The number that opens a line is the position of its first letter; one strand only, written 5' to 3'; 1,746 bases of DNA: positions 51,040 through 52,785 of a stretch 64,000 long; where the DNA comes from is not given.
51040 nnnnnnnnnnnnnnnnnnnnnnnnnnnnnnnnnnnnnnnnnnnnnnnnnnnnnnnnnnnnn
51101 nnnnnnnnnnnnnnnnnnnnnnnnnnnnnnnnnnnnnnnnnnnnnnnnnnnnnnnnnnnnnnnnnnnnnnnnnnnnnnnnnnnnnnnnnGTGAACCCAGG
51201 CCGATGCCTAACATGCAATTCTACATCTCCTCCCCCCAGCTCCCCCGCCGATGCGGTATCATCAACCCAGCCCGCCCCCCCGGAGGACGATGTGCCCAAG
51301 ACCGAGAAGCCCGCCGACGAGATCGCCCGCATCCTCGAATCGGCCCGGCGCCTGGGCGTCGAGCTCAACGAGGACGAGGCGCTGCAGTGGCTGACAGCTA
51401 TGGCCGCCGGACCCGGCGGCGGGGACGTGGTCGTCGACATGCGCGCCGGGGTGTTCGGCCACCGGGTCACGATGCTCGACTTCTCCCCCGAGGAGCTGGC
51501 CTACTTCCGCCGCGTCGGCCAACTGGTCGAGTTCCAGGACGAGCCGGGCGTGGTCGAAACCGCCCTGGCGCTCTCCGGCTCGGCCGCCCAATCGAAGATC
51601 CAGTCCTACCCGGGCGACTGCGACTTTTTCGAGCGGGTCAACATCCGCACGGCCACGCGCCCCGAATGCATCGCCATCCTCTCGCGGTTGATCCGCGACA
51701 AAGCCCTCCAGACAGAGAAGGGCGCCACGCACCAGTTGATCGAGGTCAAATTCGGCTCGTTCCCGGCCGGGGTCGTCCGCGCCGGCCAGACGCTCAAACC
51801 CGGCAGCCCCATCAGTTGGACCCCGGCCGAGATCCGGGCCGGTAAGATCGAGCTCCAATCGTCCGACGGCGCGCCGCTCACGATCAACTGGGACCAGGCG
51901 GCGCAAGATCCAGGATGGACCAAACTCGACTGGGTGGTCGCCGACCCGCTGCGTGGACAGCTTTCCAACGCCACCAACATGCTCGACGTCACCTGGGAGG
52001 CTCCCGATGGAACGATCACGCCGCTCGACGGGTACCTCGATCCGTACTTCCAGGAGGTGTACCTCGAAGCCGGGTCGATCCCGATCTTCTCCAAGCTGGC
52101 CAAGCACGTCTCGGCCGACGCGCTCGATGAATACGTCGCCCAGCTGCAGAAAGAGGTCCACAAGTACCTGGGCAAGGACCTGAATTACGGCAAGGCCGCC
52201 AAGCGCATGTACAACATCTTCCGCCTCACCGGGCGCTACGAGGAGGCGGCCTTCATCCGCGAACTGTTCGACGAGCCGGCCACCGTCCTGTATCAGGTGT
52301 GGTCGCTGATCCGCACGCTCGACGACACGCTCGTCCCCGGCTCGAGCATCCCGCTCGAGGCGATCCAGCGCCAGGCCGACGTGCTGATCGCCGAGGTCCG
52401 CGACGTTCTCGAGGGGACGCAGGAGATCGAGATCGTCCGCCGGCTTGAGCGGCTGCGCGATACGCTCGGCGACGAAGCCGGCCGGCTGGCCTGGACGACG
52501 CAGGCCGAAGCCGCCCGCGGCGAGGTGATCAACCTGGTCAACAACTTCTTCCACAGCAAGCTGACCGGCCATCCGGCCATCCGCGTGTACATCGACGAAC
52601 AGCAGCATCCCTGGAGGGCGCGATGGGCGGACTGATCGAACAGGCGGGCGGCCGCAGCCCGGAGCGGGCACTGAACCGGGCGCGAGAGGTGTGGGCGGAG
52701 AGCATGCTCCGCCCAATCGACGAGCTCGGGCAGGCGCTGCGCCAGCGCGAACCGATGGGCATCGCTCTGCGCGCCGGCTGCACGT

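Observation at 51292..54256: Candidate uncharacterised three-gene module: cGAS/OAS-like nucleotidyltransferase + DUF3786-like protein + CPBP intramembrane protease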

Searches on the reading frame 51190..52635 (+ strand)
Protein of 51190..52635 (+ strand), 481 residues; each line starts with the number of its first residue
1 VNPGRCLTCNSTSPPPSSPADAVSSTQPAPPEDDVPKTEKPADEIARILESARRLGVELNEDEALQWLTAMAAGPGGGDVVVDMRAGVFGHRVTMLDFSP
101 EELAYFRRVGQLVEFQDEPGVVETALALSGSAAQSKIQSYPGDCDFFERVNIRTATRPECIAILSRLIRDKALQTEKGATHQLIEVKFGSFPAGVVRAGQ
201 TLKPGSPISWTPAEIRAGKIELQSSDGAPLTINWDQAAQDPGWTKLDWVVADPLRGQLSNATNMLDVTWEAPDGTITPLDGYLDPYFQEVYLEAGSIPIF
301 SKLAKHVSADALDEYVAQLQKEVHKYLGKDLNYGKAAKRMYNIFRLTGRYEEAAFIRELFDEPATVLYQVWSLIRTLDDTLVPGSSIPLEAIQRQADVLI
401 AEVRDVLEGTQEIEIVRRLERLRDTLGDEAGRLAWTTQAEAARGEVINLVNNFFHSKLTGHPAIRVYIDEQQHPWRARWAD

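Call 3: search_protein_families(library=pfam, proteins=[window:51190-52635:+], max_evalue=1)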
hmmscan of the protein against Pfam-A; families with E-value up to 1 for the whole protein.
window:51190-52635:+ (481 aa): 1 family
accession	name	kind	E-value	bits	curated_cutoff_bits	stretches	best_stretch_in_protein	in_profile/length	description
PF17408.7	MCD_N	-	0.14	12.7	22.4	0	65-95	37-67/85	Malonyl-CoA decarboxylase N-terminal domain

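Call 4: search_protein_families(library=padloc, proteins=[window:51190-52635:+], max_evalue=1)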
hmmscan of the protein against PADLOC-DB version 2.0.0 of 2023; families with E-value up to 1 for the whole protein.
window:51190-52635:+ (481 aa): 0 families

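Call 5: search_protein_families(library=ncbifam, proteins=[window:51190-52635:+], max_evalue=1)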
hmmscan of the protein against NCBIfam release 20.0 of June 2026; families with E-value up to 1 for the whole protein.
window:51190-52635:+ (481 aa): 1 family
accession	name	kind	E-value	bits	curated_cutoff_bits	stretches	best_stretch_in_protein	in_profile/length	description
NF009774.0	PRK13271.1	subfamily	0.19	10.5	560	0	301-341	220-262/569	alpha,alpha-trehalase TreA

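Call 6: find_homologous_proteins(query=window:51190-52635:+, max_evalue=0.001)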
Query window:51190-52635:+ (481 aa): 5928 proteins with E <= 0.001 among 8000 candidates; the best 120 are listed.
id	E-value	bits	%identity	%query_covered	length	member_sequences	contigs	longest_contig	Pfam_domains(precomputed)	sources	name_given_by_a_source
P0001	5.1e-270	914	92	91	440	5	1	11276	-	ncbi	-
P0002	5.7e-269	911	92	91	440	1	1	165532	-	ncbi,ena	-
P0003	1.7e-268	909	92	91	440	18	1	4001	-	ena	-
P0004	2.2e-268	909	92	91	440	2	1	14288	-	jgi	jgi:hypothetical protein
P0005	2.4e-263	892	90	91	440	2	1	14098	-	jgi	jgi:hypothetical protein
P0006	3.8e-263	892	89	91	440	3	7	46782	-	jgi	-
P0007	4.8e-253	858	87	90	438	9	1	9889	-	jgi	-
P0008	9.8e-252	854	85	90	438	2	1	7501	-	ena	-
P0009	3.6e-250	849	85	91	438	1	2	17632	-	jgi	jgi:hypothetical protein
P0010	2.3e-247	840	84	91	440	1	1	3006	-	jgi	jgi:hypothetical protein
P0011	2.6e-245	833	83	91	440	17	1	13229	-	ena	-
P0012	3.2e-244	829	84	90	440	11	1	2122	-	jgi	jgi:hypothetical protein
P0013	2.2e-243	827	83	91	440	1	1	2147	-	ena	-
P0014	7.7e-241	818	81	91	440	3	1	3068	-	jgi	jgi:hypothetical protein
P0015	1.5e-240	817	82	90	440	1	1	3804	-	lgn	-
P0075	1.6e-196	672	70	90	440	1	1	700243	-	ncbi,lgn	-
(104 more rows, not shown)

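Call 7: search_solved_structures(query=window:51190-52635:+, max_evalue=10)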
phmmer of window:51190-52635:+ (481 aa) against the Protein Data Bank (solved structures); distinct sequences matched with E-value up to 10: 7.
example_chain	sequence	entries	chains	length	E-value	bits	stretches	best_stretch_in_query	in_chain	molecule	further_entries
7osv_A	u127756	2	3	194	0.0005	22.4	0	390-423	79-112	DeNovoTIM6-SB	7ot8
7p12_A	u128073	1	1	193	0.002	20.4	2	389-425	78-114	DeNovoTIM13-SB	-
6yqx_A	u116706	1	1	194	0.0027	20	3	389-423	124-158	de novo designed TIM barrel DeNovoTIM13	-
6z2i_A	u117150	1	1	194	0.012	17.9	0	390-420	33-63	de novo designed TIM barrel DeNovoTIM6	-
6wvs_A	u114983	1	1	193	0.017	17.4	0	388-421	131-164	DeNovoTIM15 hyperstable de novo TIM barrel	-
7pv0_A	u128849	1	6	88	0.36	13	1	400-465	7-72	MICOS complex subunit MIC60,MICOS complex subunit MIC60-MIC19,Mic60-Mic19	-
1ad1_A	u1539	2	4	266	1.6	10.9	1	38-167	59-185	DIHYDROPTEROATE SYNTHETASE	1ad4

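Call 10: find_encoding_contigs(protein=P0002, flank=10000, max_places=3)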
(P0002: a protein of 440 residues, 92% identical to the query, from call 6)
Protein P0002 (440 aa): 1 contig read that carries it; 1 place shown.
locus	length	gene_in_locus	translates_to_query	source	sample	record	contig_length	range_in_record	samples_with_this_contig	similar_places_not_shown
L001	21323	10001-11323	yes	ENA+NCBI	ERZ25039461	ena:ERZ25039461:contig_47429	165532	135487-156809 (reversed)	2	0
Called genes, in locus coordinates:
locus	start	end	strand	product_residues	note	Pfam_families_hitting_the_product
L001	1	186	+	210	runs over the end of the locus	-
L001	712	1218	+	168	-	-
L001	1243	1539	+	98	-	PF07045:DUF1330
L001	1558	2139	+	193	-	PF00929:RNase_T (weak)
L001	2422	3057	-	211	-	PF00596:Aldolase_II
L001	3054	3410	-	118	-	-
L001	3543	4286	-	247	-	PF00903:Glyoxalase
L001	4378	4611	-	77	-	-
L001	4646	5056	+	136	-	-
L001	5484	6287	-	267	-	PF12679:ABC2_membrane_2 (weak), PF12730:ABC2_membrane_4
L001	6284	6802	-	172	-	PF00005:ABC_tran (weak), PF13304:AAA_21 (weak)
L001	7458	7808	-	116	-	-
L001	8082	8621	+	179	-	-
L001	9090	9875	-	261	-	-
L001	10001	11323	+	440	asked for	-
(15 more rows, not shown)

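Call 11: find_encoding_contigs(protein=P0075, flank=10000, max_places=3)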
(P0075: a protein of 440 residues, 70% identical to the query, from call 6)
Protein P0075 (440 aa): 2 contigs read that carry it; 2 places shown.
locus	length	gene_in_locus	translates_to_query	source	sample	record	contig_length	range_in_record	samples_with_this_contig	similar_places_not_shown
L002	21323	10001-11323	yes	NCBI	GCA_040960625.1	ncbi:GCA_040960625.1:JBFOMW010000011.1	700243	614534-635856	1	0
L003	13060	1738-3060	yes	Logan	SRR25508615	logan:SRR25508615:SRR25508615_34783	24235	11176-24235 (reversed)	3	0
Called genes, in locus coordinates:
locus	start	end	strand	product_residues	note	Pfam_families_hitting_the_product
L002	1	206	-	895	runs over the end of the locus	PF21345:PcRGLX_2nd (faint)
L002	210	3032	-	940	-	PF01055:Glyco_hydro_31_2nd, PF21365:Glyco_hydro_31_3rd, PF17137:DUF5110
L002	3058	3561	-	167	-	PF05163:DinB, PF12867:DinB_2 (weak)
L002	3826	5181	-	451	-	PF12801:Fer4_5, PF00037:Fer4 (faint), PF13484:Fer4_16 (faint), PF14697:Fer4_21 (faint), PF13187:Fer4_9 (faint), PF12837:Fer4_6 (faint), PF12838:Fer4_7 (faint), PF13237:Fer4_10 (faint)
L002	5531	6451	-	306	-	PF19300:BPD_transp_1_N, PF00528:BPD_transp_1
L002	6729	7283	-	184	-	PF01814:Hemerythrin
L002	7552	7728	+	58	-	-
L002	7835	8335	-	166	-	PF02915:Rubrerythrin, PF21349:RUBY_RBDX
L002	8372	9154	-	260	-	-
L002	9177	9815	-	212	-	PF12773:DZR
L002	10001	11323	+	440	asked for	-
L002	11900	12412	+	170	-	-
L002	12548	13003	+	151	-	PF02308:MgtC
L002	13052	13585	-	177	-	-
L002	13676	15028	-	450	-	PF02812:ELFV_dehydrog_N, PF00208:ELFV_dehydrog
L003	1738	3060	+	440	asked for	-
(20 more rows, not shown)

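Call 18: search_protein_representatives(protein=window:51292-52635:+)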
Query: 447 residues. Proteins with E-value up to 0.001 (for the whole library): 577; up to 1e-10: 393; up to 1e-30: 153. The best 150 are listed.
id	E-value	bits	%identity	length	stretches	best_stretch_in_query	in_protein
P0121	6.9e-141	486.7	52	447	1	5-436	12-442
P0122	1.0e-139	482.9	52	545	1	6-435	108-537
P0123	3.1e-136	471.4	59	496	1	5-359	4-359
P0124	1.3e-130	452.9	51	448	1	8-436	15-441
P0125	1.6e-111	389.9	61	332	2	261-439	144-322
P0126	1.3e-105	370.4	45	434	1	10-443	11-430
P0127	5.9e-105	368.3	50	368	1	73-434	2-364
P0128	1.3e-103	363.8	43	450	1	8-434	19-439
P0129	1.7e-102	360.2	49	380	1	61-434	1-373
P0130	1.4e-100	353.8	40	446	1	11-436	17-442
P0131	5.2e-98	345.4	53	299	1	9-297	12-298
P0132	3.0e-94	333.0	41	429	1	15-434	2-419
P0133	7.5e-94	331.7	54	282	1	162-437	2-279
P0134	1.8e-92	327.1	40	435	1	5-436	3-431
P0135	1.9e-92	327.0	53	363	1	104-394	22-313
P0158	5.6e-64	233.2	34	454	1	15-436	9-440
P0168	2.5e-59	217.9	33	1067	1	30-433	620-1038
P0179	3.1e-57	211.0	33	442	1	8-436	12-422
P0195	2.7e-50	188.1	34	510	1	11-432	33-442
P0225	1.2e-40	156.3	32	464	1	11-430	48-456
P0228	2.0e-40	155.6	35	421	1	18-426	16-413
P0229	3.3e-40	154.9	30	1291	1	27-434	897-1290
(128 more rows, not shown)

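Call 20: search_protein_families(library=pfam, proteins=[P0168, P0229, P0122, P0195, P0158, P0179, P0225], max_evalue=0.01)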
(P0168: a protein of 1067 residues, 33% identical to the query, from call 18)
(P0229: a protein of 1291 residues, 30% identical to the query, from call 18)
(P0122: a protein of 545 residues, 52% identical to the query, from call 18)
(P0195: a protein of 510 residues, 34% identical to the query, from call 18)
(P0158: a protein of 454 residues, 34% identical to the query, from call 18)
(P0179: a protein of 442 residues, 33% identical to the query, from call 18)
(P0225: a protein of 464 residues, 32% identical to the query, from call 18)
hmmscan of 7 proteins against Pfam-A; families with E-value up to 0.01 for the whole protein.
P0168 (1067 aa): 1 family
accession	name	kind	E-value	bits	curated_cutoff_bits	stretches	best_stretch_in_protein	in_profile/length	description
PF13360.13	PQQ_2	-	5.7e-08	33.1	27.6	1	434-533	29-122/233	Outer membrane protein assembly factor BamB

P0229 (1291 aa): 4 families
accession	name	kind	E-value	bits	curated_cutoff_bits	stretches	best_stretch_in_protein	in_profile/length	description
PF04300.19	FBA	-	2e-30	106.3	32.4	1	268-439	4-175/175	F-box associated region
PF05270.19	AbfB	-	2.1e-26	93.1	22.8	1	39-169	3-136/137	Alpha-L-arabinofuranosidase B (ABFB) domain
PF00059.27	Lectin_C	-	0.00026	22.1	22.6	0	418-481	37-105/107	Lectin C-type domain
PF01477.28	PLAT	-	0.0026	18.9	23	1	744-792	2-59/117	PLAT/LH2 domain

P0122 (545 aa): 0 families

P0195 (510 aa): 0 families

P0158 (454 aa): 0 families

P0179 (442 aa): 0 families

P0225 (464 aa): 0 families

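Call 21: predict_structure(alignment_id=A1)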
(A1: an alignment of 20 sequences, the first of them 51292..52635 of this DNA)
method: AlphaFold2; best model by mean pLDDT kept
length: 447 residues; sequences in the alignment: 20
mean_pLDDT: 76.5   pTM: 0.76
mean pLDDT of the five models: 76.5, 75.6, 75.0, 74.6, 65.2
residues with pLDDT >= 90: 123; 70-90: 201; 50-70: 67; < 50: 56
segments of 3 or more residues with pLDDT < 50: 1-6, 16-25, 32-62, 443-447
pLDDT, mean of each block of 10 residues (from residue 1): 47 51 46 44 32 30 66 85 91 66 67 89 96 96 88 93 91 92 95 93 90 85 83 92 80 57 70 70 87 88 87 79 80 78 74 75 81 73 84 69 82 89 92 86 47
secondary structure, 60 per line:
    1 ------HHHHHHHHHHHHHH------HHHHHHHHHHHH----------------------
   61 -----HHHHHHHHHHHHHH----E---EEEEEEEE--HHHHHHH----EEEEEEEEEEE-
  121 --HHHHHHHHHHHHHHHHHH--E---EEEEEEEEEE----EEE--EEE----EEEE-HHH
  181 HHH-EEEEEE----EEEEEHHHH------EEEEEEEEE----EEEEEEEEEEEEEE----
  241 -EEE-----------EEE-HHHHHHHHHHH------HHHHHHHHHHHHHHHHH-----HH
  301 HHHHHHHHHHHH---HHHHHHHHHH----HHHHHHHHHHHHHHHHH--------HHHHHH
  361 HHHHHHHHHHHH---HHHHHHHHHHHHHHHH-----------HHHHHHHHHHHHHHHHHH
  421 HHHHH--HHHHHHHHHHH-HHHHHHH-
elements in order: H7-20 H27-38 H66-79 E88-95 H98-104 E109-119 H123-140 E147-156 E161-163 E166-168 E173-176 H178-183 E185-190 E195-199 H200-203 E210-218 E223-236 E242-244 E256-258 H260-270 H277-293 H299-312 H316-325 H330-346 H355-372 H376-391 H403-425 H428-438 H440-446

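Call 24: fold_search(model_id=the predicted structure, library=pdb)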
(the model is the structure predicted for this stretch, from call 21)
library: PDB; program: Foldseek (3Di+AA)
matches with E <= 10: 373; with E <= 0.001: 3
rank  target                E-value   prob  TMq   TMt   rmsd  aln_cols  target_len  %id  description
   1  4amq                  5.1e-06  1.00  0.47  0.60   8.6       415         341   11  A Megaviridae Orfan gene encodes a new nucleotidyl transferase (released 2013-03-20)
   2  4xul                  5.6e-06  1.00  0.48  0.57   7.3       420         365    9  Crystal structure of M. chilensis Mg662 protein complexed with GTP (released 2016-02-03)
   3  4ams                  1.1e-05  1.00  0.42  0.49   8.5       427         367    8  A Megaviridae ORFan gene encode a new nucleotidyl transferase (released 2013-03-20)
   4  3wfp_A                8.5e-03  0.41  0.18  0.18  18.4       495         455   11  tRNA processing enzyme (apo form 2) (released 2014-01-01)
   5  6jyj_C                1.6e-02  0.35  0.16  0.20  17.7       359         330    8  Crystal structure of FAM46B (TENT5B) (released 2020-03-04)
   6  6jyj_B                1.9e-02  0.33  0.16  0.20  17.3       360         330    9  Crystal structure of FAM46B (TENT5B) (released 2020-03-04)
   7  1px5_B                3.5e-02  0.25  0.17  0.20  20.4       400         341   12  Crystal structure of the 2'-specific and double-stranded RNA-activated interferon-induced antiviral protein 2'-5'-olig (released 2003-11-25)
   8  7myz_C                4.9e-02  0.20  0.13  0.18  21.5       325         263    9  Structure of the full length 5-TM receptor CD47 bound to Fab B6H12 (released 2021-09-08)
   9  7x4a                  1.1e-01  0.21  0.17  0.23  18.6       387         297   10  Native CD-NTase ClCdnE (released 2023-03-08)
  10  9zdg                  1.5e-01  0.05  0.10  0.11  24.1       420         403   11  Calcium biosensor with a fluorescence-lifetime readout (released 2026-01-21)
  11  3ekh                  1.6e-01  0.04  0.10  0.11  24.4       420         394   11  Calcium-saturated GCaMP2 T116V/K378W mutant monomer (released 2008-12-16)
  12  4ik3                  1.7e-01  0.04  0.10  0.11  22.2       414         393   10  High resolution structure of GCaMP3 at pH 8.5 (released 2014-01-29)
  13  5w3d_A                1.8e-01  0.20  0.12  0.14  10.9       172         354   10  The structure of kinesin-14 wild-type Ncd-ADP dimer (released 2017-12-20)
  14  3u06_A                2.0e-01  0.18  0.12  0.14  11.7       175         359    9  Crystal structure of the kinesin-14 NcdG347D (released 2012-03-07)
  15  4ik4                  2.4e-01  0.05  0.11  0.12  22.2       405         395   12  High resolution structure of GCaMP3 at pH 5.0 (released 2014-02-05)
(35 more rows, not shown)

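Call 25: find_related_loci(query=A2, collection=genome_contigs, flank=8000)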
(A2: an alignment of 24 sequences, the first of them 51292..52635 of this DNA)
Query A2 (447 aa) in genome_contigs; peptide patterns used: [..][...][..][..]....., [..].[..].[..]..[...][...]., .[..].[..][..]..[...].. (x = any residue, [..] = any of these).
598 stretches matched a pattern (row limit reached: there are more); 500 encode a relative of the query (tblastn E <= 1e-3); the best 80 are kept; 80 distinct loci.
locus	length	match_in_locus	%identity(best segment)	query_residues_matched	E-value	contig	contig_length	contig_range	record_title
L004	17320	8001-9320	97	1-440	0e+0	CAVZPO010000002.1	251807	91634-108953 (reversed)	MAG: uncultured Chloroflexia bacterium isolate MFD02809.bin.1.41 genome assembly, contig: contig_106835, whole genome sh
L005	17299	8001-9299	69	4-436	0e+0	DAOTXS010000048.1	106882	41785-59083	MAG TPA_asm: Anaerolineae bacterium isolate H21_272 k133_1504249, whole genome shotgun sequence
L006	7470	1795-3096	69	2-435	0e+0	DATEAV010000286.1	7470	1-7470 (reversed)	MAG TPA_asm: Anaerolineales bacterium isolate SMAG_U8227 k141_146709, whole genome shotgun sequence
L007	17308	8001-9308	68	7-440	0e+0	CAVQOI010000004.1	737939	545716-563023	MAG: uncultured Chloroflexia bacterium isolate MFD09964.bin.1.234 genome assembly, contig: contig_26705, whole genome sh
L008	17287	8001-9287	68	7-435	0e+0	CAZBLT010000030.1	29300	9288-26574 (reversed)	MAG TPA_asm: uncultured Anaerolineaceae bacterium isolate SRP338002_co1_121 genome assembly, contig: NODE_1472_length_29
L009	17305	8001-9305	68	5-438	0e+0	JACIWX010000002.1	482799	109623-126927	MAG: Chloroflexota bacterium isolate MAG-37 Chloroflexota_E3_bin22_Scaffold_2, whole genome shotgun sequence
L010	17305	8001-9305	68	5-439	0e+0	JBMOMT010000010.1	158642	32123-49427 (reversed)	MAG: Chloroflexota bacterium isolate Betzabe_MAG057 MAG057_10, whole genome shotgun sequence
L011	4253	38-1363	66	3-444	0e+0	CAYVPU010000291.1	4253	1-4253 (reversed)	MAG TPA_asm: uncultured Anaerolineae bacterium isolate binchicken_co97_394 genome assembly, contig: NODE_70455_length_42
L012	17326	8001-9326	64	1-443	0e+0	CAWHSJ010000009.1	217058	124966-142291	MAG: uncultured Chloroflexia bacterium isolate MFD05942.bin.1.295 genome assembly, contig: contig_17814, whole genome sh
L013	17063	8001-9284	66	7-435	0e+0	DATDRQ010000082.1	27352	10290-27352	MAG TPA_asm: Anaerolineales bacterium isolate SMAG_U7981 k141_1086587, whole genome shotgun sequence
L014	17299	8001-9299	65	7-439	0e+0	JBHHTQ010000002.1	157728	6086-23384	MAG: Anaerolineae bacterium isolate S.9.sp3_bin.44 NODE_3_length_157728_cov_7.938810, whole genome shotgun sequence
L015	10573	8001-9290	67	10-438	0e+0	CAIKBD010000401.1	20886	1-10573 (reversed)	MAG: uncultured Anaerolineales bacterium isolate LaPlata-a_bin-0606 genome assembly, contig: bin-0606:401/530, whole gen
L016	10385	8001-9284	68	7-434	0e+0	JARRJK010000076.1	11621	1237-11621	MAG: Anaerolineales bacterium isolate Spart_018_MAG scaffold_4046, whole genome shotgun sequence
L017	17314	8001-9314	67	1-436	0e+0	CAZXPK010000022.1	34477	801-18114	MAG TPA_asm: uncultured Anaerolineaceae bacterium isolate binchicken_co33_109 genome assembly, contig: NODE_1032_length_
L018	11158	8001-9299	68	6-438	0e+0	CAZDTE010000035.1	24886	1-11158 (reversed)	MAG TPA_asm: uncultured Ardenticatenales bacterium isolate binchicken_co275_99 genome assembly, contig: NODE_2398_length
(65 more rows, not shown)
